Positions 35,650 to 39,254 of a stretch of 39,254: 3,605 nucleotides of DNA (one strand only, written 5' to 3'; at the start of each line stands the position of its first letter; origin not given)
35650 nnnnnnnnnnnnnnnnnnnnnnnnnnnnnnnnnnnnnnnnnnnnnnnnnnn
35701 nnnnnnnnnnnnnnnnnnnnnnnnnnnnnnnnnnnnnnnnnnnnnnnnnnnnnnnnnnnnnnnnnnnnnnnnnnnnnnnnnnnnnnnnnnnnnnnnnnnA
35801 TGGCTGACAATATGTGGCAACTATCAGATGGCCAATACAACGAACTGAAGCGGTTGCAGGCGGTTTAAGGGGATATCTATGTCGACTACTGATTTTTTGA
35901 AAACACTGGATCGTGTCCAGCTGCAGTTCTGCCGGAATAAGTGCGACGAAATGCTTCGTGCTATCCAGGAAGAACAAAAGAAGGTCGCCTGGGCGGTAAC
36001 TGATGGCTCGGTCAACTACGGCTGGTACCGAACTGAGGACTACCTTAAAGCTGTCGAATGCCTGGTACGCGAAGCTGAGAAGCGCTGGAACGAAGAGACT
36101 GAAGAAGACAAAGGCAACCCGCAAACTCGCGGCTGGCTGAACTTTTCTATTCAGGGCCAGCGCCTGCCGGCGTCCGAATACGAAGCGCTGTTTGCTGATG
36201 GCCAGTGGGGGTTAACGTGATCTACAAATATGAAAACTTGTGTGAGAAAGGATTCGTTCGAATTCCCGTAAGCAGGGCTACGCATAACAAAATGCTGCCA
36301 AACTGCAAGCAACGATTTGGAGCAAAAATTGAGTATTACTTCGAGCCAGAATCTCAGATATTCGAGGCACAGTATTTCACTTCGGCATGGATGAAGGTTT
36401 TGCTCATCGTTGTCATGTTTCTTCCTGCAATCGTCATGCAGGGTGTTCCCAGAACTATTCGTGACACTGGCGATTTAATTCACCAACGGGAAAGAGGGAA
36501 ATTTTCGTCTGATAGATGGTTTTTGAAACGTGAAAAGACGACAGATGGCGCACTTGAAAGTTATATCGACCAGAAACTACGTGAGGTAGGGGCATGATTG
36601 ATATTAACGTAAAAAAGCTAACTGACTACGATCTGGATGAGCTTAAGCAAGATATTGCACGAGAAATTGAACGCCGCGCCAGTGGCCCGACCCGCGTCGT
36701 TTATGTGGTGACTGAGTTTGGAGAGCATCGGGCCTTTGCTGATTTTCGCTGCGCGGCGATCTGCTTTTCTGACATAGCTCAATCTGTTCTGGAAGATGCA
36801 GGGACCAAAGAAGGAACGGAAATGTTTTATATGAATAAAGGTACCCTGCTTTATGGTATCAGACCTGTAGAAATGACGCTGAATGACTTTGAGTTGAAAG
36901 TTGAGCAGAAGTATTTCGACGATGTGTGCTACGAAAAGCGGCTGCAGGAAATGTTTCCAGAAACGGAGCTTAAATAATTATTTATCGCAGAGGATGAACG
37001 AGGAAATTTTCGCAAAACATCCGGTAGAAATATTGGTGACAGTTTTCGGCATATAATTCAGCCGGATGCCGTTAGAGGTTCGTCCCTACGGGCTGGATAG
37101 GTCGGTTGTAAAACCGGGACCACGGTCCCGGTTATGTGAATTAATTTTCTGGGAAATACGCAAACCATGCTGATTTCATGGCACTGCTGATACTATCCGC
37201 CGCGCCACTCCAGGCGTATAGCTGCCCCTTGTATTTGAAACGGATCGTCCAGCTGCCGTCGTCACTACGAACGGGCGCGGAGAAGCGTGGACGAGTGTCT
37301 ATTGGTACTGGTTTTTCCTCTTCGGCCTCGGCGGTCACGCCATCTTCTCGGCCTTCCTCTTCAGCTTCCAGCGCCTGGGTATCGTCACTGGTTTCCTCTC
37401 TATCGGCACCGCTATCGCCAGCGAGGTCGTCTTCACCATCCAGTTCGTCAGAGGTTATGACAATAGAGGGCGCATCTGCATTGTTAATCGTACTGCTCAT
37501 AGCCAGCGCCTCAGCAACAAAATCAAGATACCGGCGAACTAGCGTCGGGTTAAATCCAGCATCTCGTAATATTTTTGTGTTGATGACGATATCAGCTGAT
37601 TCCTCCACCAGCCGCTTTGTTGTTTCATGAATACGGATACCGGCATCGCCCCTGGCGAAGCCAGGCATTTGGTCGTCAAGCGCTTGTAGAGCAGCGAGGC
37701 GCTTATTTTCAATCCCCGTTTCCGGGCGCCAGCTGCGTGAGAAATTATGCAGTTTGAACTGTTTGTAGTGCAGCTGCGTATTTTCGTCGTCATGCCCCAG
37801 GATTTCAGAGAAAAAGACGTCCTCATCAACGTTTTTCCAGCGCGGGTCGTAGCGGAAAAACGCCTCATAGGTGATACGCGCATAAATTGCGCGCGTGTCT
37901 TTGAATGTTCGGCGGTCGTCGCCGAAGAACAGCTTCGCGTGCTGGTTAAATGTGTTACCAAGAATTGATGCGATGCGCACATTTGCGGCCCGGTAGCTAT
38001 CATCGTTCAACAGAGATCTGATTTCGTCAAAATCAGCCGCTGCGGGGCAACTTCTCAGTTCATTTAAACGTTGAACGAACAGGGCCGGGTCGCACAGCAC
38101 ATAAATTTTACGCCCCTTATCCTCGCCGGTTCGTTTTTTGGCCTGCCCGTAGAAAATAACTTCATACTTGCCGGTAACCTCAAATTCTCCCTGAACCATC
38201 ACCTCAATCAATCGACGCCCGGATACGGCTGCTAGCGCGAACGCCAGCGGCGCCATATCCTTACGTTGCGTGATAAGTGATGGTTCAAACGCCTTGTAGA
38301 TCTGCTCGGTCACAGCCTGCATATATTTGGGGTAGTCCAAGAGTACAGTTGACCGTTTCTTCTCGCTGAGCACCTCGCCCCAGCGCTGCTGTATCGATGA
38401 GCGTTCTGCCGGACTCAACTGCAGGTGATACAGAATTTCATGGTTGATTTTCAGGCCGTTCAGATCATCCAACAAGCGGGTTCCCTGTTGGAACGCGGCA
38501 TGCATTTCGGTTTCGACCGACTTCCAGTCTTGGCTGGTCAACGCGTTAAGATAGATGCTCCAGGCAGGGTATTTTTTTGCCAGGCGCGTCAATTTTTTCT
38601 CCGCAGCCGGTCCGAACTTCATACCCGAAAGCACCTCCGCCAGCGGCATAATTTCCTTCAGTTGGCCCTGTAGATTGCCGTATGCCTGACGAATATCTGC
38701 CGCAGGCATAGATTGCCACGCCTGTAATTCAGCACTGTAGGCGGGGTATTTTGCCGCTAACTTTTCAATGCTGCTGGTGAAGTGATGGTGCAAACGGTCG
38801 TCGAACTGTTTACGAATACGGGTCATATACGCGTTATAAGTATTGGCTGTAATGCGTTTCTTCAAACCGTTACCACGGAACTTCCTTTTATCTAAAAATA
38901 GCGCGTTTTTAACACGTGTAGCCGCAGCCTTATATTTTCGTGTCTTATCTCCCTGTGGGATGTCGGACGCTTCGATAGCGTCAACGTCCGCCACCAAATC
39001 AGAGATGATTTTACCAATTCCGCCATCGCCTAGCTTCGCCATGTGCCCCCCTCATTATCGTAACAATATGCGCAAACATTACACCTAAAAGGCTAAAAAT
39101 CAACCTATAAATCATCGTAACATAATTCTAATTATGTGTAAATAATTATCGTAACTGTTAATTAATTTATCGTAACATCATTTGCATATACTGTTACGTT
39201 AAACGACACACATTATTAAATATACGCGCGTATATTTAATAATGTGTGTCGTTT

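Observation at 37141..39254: Protelomerase plus intact telomere-resolution palindrome: this is a linear plasmid-prophage of the N15/phiKO2 type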

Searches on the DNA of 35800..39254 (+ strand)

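Call 28: search_dna_similar(query=window:35800-39254:+, collection=ecoli_genomes, mode=near, max_rows=10)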
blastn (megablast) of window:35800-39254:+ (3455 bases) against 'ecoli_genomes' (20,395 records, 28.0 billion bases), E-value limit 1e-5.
No match.

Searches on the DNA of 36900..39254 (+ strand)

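Call 8: search_dna_similar(query=window:36900-39254:+, collection=phages, mode=near, max_rows=25)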
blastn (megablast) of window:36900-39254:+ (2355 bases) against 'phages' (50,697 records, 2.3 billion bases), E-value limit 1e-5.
No match.

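Call 9: search_dna_similar(query=window:36900-39254:+, collection=plasmids, mode=near, max_rows=25)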
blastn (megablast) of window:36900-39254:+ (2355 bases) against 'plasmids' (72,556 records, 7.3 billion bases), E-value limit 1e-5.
Records with a match: 4; places in all: 6; records where one place covers at least 80% of the query: 0.
Best place of each record, by identity: >=99% 1; 95-99% 2; 90-95% 1.
By first word of the organism name: Salmonella 4.
By predicted mobility (MOB-suite, as given by PLSDB): non-mobilizable 4.
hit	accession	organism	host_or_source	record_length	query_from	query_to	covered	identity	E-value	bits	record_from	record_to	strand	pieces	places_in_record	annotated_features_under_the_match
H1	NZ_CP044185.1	Salmonella enterica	-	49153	1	97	4%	91.8%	2e-28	135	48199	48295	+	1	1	DUF5448 family protein | hypothetical protein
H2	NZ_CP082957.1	Salmonella enterica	mixed culture,anthropogenic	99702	1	67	3%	98.5%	2e-23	119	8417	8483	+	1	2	DUF5448 family protein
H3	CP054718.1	Salmonella enterica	-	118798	1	67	3%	97.0%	1e-21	113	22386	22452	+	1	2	DUF5448 family protein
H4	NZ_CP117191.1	Salmonella enterica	cell culture,anthropogenic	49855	4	67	3%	100.0%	2e-23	119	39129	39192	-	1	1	DUF5448 family protein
